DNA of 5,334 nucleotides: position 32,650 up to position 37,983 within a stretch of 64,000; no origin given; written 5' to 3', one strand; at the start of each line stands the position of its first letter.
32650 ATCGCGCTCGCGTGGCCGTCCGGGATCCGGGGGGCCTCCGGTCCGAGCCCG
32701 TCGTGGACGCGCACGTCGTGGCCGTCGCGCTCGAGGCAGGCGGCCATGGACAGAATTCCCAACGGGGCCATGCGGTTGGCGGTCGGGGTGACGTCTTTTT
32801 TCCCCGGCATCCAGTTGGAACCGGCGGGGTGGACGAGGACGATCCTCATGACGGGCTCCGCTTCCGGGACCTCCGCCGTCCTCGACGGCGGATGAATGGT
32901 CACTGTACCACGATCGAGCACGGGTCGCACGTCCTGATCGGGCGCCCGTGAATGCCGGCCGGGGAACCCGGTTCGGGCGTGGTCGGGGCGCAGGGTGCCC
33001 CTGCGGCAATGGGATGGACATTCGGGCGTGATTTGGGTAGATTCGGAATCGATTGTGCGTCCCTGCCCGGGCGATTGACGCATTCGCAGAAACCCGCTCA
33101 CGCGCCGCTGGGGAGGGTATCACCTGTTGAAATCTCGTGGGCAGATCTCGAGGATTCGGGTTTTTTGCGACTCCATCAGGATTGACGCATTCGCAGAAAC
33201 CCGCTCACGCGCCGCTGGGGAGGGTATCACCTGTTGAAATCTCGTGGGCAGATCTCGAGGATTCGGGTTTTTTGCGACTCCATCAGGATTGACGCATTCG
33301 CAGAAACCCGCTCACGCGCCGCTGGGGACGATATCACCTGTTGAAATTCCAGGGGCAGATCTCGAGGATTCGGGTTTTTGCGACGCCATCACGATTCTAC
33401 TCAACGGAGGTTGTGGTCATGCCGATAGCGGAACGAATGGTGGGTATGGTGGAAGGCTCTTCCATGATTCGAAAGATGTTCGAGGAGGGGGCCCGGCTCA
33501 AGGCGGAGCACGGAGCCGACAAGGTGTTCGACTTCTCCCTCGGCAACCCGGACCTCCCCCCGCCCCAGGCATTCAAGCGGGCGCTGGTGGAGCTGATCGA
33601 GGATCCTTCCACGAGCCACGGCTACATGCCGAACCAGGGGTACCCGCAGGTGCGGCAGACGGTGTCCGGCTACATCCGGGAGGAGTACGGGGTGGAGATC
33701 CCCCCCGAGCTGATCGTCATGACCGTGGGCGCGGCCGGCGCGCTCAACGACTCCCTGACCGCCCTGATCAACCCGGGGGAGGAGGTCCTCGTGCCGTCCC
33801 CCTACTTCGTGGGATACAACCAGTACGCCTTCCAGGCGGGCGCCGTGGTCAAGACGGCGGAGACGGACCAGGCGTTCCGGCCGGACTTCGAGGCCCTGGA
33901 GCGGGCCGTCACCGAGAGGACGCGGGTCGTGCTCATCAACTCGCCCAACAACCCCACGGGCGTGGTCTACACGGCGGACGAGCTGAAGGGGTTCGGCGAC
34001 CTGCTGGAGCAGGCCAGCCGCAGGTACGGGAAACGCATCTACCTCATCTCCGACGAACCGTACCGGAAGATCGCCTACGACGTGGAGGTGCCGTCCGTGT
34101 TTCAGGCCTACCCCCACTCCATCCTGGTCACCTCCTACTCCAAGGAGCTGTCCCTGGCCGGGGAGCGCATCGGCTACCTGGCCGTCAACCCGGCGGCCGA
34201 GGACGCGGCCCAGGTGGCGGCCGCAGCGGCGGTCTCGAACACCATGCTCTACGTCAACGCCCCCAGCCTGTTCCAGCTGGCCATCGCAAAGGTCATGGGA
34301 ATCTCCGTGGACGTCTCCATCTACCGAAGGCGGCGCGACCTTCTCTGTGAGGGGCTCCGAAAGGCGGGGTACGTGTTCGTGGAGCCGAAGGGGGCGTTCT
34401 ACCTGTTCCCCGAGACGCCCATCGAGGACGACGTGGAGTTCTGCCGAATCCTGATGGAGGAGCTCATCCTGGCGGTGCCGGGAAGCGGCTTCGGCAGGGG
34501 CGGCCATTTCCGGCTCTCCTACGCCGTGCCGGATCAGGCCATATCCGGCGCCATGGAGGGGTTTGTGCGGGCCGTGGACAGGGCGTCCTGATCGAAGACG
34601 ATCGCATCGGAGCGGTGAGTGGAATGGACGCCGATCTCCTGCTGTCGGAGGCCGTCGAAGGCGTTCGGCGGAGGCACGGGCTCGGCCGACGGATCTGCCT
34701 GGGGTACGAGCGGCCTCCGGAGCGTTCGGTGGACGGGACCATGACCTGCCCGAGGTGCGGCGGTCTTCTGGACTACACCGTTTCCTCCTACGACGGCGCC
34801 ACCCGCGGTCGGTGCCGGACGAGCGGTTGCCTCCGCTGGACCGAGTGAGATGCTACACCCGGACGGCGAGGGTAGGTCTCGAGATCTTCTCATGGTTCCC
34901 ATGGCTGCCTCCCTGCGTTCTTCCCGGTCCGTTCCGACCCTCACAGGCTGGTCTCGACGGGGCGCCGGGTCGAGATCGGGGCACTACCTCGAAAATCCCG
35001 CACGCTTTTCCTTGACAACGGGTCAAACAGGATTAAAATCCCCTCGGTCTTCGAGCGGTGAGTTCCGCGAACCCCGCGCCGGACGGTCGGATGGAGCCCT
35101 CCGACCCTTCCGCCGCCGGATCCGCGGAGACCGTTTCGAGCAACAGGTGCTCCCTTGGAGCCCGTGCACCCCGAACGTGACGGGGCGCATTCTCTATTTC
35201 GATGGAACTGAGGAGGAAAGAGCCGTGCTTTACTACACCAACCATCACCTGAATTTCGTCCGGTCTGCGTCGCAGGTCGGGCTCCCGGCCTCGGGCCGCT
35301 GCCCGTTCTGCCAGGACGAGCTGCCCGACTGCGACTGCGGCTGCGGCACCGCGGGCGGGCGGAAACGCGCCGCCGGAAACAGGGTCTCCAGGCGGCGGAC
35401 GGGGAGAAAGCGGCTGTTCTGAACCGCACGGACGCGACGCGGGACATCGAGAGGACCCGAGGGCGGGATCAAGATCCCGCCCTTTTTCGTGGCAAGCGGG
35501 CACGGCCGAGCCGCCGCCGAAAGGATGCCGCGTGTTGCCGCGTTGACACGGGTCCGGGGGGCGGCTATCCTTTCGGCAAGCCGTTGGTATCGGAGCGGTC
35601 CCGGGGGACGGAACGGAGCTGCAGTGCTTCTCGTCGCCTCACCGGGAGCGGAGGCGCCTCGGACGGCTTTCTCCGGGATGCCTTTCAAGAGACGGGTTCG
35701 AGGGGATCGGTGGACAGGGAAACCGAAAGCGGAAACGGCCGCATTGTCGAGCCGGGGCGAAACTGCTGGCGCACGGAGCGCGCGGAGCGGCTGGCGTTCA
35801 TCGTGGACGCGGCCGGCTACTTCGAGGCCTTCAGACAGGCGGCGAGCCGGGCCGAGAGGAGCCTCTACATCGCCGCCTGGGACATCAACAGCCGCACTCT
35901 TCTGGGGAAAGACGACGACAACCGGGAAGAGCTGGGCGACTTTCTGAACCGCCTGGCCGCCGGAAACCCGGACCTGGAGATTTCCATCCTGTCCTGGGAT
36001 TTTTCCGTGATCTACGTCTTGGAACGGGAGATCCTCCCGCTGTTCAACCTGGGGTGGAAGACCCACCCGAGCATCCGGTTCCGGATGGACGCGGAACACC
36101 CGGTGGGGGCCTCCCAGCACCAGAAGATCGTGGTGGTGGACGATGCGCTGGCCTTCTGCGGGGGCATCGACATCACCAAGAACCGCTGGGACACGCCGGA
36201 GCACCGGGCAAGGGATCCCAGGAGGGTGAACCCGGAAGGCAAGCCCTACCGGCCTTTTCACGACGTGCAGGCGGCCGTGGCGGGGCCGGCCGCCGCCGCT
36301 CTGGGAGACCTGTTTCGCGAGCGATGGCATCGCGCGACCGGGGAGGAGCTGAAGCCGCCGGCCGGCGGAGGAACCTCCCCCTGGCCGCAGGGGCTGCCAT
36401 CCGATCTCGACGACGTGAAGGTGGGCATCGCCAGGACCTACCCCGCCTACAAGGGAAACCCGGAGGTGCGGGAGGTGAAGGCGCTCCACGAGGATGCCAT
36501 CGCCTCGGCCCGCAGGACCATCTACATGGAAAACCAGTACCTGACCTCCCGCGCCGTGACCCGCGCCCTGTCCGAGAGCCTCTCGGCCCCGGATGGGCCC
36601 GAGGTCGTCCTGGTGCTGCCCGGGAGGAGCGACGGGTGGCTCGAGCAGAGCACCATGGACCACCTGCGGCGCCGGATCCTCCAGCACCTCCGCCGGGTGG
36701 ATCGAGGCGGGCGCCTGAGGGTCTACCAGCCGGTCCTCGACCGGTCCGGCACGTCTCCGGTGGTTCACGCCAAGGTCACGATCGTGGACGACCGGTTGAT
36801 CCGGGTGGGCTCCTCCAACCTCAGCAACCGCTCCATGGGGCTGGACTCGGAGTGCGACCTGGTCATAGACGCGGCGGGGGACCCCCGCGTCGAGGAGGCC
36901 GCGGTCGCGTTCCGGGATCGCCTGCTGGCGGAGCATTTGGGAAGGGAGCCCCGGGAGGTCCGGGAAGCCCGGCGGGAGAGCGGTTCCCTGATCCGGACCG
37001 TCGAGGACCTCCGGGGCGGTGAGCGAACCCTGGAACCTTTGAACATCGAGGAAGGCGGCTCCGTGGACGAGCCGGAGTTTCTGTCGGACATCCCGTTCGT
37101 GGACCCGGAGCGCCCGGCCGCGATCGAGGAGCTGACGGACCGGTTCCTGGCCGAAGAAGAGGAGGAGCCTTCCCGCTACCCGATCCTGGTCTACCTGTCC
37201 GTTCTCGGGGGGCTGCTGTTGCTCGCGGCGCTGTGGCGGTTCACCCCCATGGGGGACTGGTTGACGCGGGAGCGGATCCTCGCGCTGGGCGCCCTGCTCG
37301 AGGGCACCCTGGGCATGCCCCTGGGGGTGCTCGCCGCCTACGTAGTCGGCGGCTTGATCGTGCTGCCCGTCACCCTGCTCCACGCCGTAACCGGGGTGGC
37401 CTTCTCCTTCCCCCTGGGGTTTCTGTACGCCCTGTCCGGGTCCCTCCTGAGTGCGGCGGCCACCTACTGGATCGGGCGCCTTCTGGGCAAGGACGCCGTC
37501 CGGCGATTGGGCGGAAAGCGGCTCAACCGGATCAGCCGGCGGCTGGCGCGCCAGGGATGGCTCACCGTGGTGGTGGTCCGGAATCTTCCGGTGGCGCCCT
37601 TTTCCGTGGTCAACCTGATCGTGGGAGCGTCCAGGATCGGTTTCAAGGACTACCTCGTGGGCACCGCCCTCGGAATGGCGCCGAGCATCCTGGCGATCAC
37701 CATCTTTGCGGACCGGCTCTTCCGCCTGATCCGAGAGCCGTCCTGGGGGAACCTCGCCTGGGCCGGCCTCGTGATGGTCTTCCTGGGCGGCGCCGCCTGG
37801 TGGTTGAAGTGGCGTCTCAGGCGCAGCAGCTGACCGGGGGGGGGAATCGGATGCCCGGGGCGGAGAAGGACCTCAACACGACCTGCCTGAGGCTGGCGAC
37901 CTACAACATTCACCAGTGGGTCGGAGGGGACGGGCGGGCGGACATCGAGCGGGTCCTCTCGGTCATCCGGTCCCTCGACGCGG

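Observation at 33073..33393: Three head-to-tail copies of a 107-bp unit immediately upstream of an aminotransferase gene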

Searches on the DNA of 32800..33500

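Call 5: search_rna_families(source=window, start=32800, end=33500, threshold=evalue, max_evalue=10, show_alignments=3)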
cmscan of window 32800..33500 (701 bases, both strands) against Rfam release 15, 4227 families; matches with E-value up to 10: 2.
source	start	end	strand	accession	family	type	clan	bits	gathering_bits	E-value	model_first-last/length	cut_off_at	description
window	32849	32902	+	RF01670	P17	Gene; sRNA;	-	12.7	45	1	64-118/282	no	Pseudomonas sRNA P17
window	32933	33050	-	RF02115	FAM13A-AS1_2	Gene; lncRNA;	-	12.7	38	4.9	1-110/110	no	FAM13A antisense RNA 1 conserved region 2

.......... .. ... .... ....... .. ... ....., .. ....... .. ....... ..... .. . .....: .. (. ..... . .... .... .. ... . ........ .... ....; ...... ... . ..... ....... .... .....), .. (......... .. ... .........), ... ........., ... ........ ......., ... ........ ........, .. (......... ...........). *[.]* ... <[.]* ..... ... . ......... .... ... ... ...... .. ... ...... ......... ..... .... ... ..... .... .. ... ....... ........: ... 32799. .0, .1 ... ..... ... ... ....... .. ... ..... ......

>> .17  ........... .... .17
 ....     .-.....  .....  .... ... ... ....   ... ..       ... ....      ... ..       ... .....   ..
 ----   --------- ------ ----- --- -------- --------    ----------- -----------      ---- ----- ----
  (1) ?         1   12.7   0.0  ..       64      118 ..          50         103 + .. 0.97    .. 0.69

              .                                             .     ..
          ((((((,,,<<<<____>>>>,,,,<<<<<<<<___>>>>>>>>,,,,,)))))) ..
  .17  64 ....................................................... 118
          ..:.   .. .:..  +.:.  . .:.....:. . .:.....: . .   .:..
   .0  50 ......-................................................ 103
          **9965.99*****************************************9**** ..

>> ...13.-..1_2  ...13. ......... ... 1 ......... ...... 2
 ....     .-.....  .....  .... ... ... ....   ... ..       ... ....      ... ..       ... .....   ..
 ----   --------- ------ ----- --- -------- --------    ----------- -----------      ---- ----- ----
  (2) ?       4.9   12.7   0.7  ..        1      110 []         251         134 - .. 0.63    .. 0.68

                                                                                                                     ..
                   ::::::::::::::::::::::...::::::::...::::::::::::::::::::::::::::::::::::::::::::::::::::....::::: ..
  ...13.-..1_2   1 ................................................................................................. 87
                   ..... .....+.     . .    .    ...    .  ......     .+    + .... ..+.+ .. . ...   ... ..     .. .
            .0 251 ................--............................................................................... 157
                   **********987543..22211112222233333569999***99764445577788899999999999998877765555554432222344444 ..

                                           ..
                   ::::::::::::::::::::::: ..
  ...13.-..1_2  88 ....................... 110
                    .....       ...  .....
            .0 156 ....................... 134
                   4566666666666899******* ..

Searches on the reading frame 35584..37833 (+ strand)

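Call 13: search_protein_families(library=pfam, proteins=[window:35584-37833:+])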
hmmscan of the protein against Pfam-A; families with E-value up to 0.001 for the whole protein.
window:35584-37833:+ (749 aa): 3 families
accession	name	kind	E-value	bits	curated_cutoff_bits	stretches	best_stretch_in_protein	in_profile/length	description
PF09335.16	VTT_dom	-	2.7e-25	89.7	33.9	1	595-708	2-120/123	VTT domain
PF13091.12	PLDc_2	-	9.7e-17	61.5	27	1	304-431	3-118/132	PLD-like domain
PF00614.28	PLDc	-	8.5e-13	48.1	21.9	2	177-201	4-28/28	Phospholipase D Active site motif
